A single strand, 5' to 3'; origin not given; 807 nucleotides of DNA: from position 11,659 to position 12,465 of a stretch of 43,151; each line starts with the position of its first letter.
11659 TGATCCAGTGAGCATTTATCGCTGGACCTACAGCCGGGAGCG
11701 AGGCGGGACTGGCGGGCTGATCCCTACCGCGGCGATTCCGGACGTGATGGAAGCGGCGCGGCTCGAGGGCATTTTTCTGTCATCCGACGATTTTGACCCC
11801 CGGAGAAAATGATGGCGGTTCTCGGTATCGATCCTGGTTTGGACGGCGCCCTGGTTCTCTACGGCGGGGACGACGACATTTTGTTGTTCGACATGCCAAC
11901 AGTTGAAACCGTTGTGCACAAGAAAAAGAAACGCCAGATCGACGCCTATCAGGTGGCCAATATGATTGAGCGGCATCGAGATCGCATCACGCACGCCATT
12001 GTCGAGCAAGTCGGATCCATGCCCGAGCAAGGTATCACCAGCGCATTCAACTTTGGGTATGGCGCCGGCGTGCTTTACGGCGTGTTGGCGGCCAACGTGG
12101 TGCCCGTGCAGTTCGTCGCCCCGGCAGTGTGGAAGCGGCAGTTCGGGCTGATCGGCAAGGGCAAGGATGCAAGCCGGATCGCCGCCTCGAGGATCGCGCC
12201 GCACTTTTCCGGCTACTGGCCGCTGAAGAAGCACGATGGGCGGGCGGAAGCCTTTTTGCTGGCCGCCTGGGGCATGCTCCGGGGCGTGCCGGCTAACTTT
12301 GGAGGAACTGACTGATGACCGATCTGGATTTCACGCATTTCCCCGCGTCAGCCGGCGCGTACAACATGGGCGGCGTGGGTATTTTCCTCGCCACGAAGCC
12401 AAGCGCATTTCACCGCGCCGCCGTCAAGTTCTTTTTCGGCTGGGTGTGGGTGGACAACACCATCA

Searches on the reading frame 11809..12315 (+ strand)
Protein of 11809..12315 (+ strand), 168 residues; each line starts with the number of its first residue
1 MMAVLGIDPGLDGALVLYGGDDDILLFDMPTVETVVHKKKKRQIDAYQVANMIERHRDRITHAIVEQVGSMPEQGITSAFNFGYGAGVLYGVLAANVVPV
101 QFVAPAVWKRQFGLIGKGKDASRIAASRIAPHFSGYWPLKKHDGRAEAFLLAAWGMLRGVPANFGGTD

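Call 88: search_protein_families(library=phrogs, proteins=[window:11809-12315:+], max_evalue=0.01)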
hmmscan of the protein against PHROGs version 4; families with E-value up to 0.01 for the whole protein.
window:11809-12315:+ (168 aa): 3 families
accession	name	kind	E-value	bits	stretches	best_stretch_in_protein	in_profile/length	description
phrog_1770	-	DNA, RNA and nucleotide metabolism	2.5e-30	106.5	1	1-158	3-150/158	Holliday junction resolvase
phrog_159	-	DNA, RNA and nucleotide metabolism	9.6e-09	35.7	1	1-156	87-247/330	RuvC-like Holliday junction resolvase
phrog_827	-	DNA, RNA and nucleotide metabolism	0.0078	17.4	0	53-152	58-152/161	Holliday junction resolvase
